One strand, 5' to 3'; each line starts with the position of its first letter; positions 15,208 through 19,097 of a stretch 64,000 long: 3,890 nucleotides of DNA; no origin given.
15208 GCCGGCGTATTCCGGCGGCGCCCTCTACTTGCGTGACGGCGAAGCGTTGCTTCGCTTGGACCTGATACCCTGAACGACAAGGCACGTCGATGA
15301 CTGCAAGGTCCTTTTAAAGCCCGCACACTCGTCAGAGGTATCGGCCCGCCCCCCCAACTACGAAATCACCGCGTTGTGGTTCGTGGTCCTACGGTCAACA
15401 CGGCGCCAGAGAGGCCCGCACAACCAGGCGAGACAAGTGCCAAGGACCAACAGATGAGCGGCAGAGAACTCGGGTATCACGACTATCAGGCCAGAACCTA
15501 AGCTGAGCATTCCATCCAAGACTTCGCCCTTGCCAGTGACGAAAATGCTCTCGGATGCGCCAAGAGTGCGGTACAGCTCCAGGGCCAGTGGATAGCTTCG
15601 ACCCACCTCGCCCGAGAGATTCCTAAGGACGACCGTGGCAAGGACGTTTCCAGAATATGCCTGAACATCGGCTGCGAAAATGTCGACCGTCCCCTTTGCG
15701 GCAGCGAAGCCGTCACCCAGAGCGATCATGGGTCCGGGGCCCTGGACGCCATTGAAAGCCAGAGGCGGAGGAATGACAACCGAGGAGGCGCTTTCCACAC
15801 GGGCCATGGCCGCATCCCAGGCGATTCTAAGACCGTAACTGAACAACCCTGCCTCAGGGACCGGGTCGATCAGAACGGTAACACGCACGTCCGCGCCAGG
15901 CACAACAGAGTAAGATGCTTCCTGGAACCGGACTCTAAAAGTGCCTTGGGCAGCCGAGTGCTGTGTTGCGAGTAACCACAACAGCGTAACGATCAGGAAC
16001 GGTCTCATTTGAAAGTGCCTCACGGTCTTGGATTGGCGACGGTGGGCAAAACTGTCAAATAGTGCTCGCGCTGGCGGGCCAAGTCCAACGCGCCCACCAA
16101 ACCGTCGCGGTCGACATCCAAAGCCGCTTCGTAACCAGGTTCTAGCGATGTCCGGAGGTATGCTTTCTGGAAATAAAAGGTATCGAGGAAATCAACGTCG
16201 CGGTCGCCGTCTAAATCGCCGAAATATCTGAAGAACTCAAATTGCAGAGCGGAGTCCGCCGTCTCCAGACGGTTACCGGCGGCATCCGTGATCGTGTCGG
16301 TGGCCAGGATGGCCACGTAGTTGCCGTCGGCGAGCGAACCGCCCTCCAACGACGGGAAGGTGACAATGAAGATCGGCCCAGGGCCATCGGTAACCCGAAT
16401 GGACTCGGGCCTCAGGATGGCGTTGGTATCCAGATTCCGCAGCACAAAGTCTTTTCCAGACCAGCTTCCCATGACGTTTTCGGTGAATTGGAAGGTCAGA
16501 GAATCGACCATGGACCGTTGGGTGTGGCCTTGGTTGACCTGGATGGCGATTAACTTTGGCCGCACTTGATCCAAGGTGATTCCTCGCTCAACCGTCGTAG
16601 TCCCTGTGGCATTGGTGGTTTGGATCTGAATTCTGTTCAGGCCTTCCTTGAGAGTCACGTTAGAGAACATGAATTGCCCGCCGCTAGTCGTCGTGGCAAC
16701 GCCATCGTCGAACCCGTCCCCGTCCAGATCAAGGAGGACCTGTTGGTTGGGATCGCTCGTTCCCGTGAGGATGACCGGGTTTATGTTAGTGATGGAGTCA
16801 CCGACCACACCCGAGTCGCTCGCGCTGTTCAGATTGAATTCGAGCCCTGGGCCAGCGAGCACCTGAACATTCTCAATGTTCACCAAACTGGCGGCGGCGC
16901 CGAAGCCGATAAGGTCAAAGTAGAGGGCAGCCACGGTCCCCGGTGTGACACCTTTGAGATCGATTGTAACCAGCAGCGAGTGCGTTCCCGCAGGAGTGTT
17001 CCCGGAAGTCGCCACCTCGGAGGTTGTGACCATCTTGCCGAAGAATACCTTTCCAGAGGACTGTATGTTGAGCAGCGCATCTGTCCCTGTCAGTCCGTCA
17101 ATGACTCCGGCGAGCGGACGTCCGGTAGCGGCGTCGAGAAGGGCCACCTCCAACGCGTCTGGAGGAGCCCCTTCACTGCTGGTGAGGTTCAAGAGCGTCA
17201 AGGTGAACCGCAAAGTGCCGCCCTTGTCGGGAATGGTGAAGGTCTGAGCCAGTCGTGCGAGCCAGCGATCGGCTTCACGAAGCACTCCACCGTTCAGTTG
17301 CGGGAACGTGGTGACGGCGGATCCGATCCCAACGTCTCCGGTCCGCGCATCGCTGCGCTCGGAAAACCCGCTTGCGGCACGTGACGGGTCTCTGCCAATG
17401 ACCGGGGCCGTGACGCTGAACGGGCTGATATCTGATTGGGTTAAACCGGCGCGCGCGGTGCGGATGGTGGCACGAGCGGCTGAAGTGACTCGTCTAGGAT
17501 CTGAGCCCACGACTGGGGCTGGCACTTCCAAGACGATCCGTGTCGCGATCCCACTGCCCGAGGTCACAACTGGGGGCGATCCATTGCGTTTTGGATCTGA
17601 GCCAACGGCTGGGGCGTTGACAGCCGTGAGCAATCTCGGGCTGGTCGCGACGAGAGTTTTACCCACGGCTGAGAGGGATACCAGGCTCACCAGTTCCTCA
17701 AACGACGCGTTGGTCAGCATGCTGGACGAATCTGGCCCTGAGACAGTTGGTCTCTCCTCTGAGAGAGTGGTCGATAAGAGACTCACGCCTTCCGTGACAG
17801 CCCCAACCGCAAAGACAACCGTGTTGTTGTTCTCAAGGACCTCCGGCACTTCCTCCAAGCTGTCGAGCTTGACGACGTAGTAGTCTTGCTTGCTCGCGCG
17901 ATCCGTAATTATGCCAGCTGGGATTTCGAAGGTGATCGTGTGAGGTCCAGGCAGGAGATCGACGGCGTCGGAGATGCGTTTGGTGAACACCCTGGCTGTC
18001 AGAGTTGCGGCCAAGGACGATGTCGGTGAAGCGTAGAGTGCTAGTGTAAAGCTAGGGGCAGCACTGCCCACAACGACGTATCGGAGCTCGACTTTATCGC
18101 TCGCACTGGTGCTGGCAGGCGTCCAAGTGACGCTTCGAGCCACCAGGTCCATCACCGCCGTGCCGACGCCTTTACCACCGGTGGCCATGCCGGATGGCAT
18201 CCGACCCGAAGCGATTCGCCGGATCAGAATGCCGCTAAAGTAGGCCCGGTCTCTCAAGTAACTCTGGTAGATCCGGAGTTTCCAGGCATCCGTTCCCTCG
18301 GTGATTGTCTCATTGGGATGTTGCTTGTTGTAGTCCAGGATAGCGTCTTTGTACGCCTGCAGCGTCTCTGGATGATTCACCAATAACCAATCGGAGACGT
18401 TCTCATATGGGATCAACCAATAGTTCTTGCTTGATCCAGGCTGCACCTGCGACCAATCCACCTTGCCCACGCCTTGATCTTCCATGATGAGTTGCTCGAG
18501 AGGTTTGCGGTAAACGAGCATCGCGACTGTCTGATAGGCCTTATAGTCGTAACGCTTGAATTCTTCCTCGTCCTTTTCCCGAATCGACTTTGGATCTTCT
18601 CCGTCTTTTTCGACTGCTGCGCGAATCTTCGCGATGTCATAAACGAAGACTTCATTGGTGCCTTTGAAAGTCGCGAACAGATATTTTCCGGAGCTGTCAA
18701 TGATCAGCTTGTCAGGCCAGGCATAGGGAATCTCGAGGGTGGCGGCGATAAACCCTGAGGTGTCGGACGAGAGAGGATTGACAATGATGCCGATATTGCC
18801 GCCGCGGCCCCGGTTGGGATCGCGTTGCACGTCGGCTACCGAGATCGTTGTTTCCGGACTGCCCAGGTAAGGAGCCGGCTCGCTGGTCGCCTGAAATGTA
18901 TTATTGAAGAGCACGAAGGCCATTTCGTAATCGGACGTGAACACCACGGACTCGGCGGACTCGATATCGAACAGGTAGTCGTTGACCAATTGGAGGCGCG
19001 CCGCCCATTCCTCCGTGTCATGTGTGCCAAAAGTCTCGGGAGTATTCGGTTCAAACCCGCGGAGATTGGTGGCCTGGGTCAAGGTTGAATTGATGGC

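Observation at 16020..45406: A ~29.4-kb single gene (~9,795 codons after frame repair) with an unusually heterogeneous adhesin-like architecture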

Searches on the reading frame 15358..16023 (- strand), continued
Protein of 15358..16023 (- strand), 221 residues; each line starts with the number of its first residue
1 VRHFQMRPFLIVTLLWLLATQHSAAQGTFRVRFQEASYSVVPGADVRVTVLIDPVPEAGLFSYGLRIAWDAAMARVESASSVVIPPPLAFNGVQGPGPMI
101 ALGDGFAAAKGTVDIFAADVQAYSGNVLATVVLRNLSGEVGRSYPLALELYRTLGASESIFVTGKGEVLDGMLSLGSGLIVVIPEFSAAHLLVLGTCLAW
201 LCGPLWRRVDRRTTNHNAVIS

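Call 66: search_protein_representatives(alignment_id=A1)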
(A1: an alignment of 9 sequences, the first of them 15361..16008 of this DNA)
Query: 9 sequences, 205 profile positions. Proteins with E-value up to 0.001 (for the whole library): 541; up to 1e-10: 335; up to 1e-30: 106. The best 150 are listed.
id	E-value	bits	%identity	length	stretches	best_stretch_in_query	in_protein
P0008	5.3e-85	300.2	-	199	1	1-200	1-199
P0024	2.6e-68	245.7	-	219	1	19-194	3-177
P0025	1.3e-66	240.2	-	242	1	11-194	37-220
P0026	6.1e-66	238.0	-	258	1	14-195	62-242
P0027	2.4e-62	226.3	-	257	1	8-201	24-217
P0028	3.8e-60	219.1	-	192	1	8-163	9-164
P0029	5.1e-59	215.4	-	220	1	7-194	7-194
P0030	6.3e-59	215.1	-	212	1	10-198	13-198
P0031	6.7e-59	215.0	-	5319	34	24-52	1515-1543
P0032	7.7e-58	211.5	-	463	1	4-198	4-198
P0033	2.5e-57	209.9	-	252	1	10-194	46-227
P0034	5.5e-55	202.2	-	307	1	16-196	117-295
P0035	1.7e-54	200.6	-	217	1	13-196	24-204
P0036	3.1e-54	199.8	-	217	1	9-199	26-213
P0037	8.3e-54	198.4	-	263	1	15-198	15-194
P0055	2.3e-48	180.6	-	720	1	1-180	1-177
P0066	6.6e-43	162.8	-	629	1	1-179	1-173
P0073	3.3e-40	153.9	-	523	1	10-191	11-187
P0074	4.0e-40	153.7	-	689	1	11-179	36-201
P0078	4.4e-39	150.3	-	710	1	10-179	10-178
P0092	1.5e-35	138.8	-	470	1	7-179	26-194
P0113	6.7e-32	126.8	-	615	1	10-176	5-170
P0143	5.5e-28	114.1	-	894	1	24-180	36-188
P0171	2.8e-25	105.2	-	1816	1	5-179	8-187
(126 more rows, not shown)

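Call 69: search_solved_structures(query=A2, max_evalue=1, show_alignments=1)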
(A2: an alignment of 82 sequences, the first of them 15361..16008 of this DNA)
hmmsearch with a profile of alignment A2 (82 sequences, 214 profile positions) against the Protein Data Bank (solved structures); distinct sequences matched with E-value up to 1: 9.
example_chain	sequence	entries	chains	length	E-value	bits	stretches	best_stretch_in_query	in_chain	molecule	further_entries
9njy_A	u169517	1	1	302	0.29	13.6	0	45-96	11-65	Clumping factor A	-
2vr3_A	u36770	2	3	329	0.44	13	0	61-96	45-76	CLUMPING FACTOR A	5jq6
1n67_A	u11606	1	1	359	0.47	12.9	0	44-96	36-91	Clumping Factor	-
2jh2_A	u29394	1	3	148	0.47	12.9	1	36-75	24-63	O-GLCNACASE NAGJ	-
2o4e_A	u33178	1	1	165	0.54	12.7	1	36-75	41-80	O-GlcNAcase nagJ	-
5aoz_A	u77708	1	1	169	0.62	12.5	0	24-52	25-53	PUTATIVE CELLULOSOMAL SCAFFOLDIN PROTEIN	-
2ozn_A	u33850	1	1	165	0.62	12.5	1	37-75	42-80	O-GlcNAcase nagJ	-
2w1n_A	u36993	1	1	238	0.78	12.2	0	37-75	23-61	O-GLCNACASE NAGJ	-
4uyp_A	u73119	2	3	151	0.78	12.1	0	39-78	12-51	Cellulosomal scaffoldin anchoring protein C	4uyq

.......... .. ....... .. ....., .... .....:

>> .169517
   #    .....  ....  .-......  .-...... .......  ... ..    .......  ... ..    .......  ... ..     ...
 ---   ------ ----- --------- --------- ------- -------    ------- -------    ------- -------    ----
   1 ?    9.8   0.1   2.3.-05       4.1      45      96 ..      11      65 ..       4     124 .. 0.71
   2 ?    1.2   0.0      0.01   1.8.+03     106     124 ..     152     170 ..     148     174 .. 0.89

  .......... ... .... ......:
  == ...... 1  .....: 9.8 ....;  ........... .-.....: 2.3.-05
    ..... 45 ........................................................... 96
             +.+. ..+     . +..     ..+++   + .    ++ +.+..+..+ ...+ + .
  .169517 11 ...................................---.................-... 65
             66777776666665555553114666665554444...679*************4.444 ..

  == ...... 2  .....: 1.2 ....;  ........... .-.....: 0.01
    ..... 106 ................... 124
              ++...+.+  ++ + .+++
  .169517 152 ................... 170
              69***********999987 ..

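Call 70: search_protein_families(library=pfam, alignment_id=A2, max_evalue=0.1)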
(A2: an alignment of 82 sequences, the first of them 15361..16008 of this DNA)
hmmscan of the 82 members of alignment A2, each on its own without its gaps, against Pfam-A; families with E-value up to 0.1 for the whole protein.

A. member 1, window:15361-16008:- (216 aa): 0 families

B. families by the number of members that match (of 82 scanned): 7 families
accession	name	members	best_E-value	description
PF07589.16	PEP-CTERM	40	1.6e-07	PEP-CTERM motif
PF00963.24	Cohesin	4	0.015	Cohesin domain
PF06280.18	fn3_5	2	0.02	Fn3-like domain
PF00801.26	PKD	1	0.024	PKD domain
PF18421.7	Peptidase_M23_N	1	0.038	Peptidase family M23 N-terminal domain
PF17911.6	Ski2_N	1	0.093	Ski2 N-terminal region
PF19706.4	DUF6203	1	0.097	Family of unknown function (DUF6203)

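Call 91: search_protein_families(library=pfam, max_evalue=0.001, proteins=[P0032, P0055, P0066, P0073, P0074, P0078, P0113, P0143, P0171, P0092])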
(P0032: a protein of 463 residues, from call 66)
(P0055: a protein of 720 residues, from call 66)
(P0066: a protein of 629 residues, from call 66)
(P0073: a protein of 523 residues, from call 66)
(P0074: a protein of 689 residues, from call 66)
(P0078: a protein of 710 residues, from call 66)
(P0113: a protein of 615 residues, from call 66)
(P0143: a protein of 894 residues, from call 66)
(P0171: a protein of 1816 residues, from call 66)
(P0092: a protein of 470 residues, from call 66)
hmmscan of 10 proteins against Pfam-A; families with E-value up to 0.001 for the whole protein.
P0032 (463 aa): 0 families

P0055 (720 aa): 11 families
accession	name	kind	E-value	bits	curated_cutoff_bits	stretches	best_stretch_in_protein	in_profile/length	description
PF17957.7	Big_7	-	2.1e-21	76.8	24.1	1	176-244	1-70/70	Bacterial Ig domain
PF05345.18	He_PIG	-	2.3e-18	66.9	24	2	281-360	14-95/96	Putative Ig domain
PF18957.6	RibLong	-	6.4e-12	46.6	27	1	289-343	24-77/93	Long Rib domain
PF17963.7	Big_9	-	4.5e-11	43.9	23.6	2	364-442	1-77/89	Bacterial Ig domain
PF00028.23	Cadherin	-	5.2e-09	36.8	28.8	1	285-360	15-92/93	Cadherin domain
PF17803.7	Cadherin_4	-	3.7e-08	34.2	25.1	1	354-410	1-58/71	Bacterial cadherin-like domain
PF18911.6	PKD_4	-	2.8e-05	24.5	27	0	332-360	58-85/85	PKD domain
PF17892.7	Cadherin_5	-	5.7e-05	23.3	26.5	0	363-445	1-87/98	Cadherin-like domain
PF19077.6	Big_13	-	7.5e-05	23.6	27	0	292-352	35-93/102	Bacterial Ig-like domain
PF23981.1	DUF7305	-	0.00012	22.5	27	0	644-693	124-173/185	Domain of unknown function (DUF7305)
PF00801.26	PKD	-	0.00043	20.7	23.5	0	199-260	24-79/80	PKD domain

P0066 (629 aa): 2 families
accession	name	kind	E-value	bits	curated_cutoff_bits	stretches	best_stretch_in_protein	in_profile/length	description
PF17957.7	Big_7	-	5.5e-14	53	24.1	1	173-241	1-70/70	Bacterial Ig domain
PF16640.11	Big_3_5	-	0.00027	21.9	35.5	0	185-261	9-88/88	Bacterial Ig-like domain (group 3)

P0073 (523 aa): 1 family
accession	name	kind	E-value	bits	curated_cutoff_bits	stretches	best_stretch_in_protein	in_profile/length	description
PF23981.1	DUF7305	-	0.00064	20.1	27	0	316-435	76-172/185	Domain of unknown function (DUF7305)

P0074 (689 aa): 3 families
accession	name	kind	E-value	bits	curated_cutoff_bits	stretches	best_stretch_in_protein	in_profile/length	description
PF17957.7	Big_7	-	3.9e-12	47.1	24.1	1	201-269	1-70/70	Bacterial Ig domain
PF13927.12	Ig_3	-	8.3e-07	29.9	30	1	548-600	14-76/78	Immunoglobulin domain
PF13895.12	Ig_2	-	4.7e-06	27.2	27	0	312-350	28-65/79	Immunoglobulin domain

P0078 (710 aa): 3 families
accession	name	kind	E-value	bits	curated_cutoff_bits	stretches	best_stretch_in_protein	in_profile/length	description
PF17957.7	Big_7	-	4.7e-19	69.2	24.1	1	178-246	1-70/70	Bacterial Ig domain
PF05345.18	He_PIG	-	0.00011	23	24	1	275-364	2-95/96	Putative Ig domain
PF17963.7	Big_9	-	0.00055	21.2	23.6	1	272-350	1-79/89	Bacterial Ig domain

P0113 (615 aa): 0 families

P0143 (894 aa): 2 families
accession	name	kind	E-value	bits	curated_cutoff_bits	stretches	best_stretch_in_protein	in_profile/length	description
PF17957.7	Big_7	-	2.1e-39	134.4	24.1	3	187-254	1-69/70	Bacterial Ig domain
PF16355.11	DUF4982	-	0.00081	19.7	23.9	0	412-457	13-55/61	Domain of unknown function (DUF4982)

P0171 (1816 aa): 3 families
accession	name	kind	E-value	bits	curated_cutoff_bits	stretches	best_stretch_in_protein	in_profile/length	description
PF12951.13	PATR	-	1.5e-16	60.6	27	2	945-974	1-30/30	Passenger-associated-transport-repeat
PF13229.12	Beta_helix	-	1.5e-08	34.8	25.9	1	1497-1589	9-114/158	Right handed beta helix region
PF05048.19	NosD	-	5.5e-06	26.4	23.6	1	280-351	124-207/212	Periplasmic copper-binding protein (NosD)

P0092 (470 aa): 1 family
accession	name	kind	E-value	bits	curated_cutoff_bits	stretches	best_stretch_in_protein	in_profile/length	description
PF17957.7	Big_7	-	3.3e-09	37.7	24.1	1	194-259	1-68/70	Bacterial Ig domain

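Call 92: find_encoding_contigs(protein=P0009, flank=10000, max_places=3)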
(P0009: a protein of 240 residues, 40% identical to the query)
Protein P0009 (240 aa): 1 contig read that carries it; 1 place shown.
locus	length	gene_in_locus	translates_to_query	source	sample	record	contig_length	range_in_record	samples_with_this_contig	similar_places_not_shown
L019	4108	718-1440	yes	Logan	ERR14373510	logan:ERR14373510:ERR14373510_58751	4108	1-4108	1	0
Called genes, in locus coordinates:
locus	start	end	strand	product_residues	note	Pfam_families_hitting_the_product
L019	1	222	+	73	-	?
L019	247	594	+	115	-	-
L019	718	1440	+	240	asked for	-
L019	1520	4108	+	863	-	?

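Call 93: find_encoding_contigs(protein=P0007, flank=10000, max_places=3)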
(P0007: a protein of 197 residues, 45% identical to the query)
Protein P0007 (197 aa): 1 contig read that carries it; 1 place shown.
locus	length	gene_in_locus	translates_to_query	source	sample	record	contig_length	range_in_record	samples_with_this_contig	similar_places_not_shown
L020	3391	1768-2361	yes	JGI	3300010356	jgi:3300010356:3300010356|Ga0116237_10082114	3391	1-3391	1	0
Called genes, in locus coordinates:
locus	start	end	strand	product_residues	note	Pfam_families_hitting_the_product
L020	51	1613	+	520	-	PF00920:ILVD_EDD_N, PF24877:ILV_EDD_C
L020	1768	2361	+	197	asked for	-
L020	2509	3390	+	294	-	?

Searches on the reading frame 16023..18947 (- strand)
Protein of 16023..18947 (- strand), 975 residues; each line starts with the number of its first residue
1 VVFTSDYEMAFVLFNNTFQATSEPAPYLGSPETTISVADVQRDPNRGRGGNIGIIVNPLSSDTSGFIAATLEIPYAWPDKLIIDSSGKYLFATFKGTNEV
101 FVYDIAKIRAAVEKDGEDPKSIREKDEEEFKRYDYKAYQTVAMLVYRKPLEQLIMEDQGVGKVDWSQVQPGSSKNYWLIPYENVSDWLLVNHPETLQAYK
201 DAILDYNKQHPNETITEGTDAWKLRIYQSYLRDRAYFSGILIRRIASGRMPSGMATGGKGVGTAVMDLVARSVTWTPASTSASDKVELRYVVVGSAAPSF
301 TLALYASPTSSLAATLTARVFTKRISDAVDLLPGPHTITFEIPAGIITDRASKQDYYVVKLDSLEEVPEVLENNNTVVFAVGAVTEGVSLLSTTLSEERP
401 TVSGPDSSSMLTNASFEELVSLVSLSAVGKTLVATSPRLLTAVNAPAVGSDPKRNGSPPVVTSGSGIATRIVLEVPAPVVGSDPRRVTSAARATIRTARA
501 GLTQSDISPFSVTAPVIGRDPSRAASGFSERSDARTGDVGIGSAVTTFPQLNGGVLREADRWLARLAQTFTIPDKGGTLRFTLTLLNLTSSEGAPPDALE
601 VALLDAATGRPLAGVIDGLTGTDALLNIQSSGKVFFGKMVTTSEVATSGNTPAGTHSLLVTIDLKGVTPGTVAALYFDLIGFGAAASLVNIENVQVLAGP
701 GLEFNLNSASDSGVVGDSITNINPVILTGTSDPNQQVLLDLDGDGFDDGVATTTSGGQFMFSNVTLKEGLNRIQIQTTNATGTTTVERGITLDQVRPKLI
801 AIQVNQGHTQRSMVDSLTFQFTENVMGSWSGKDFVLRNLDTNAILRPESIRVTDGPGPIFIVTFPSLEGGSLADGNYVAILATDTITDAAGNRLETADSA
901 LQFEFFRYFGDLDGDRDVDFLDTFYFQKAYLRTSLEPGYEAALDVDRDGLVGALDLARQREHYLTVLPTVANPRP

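Call 7: search_protein_families(library=pfam, max_evalue=0.01, proteins=[window:16023-18947:-])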
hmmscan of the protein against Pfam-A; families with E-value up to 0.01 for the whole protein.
window:16023-18947:- (975 aa): 1 family
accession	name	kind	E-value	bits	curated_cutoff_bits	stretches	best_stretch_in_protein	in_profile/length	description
PF00404.24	Dockerin_1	-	1.2e-05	25.8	22.9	1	910-957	2-50/57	Dockerin type I domain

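Call 50: search_protein_families(library=ncbifam, max_evalue=0.01, proteins=[window:16023-18947:-])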
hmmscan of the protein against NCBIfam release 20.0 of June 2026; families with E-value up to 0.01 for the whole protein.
window:16023-18947:- (975 aa): 0 families
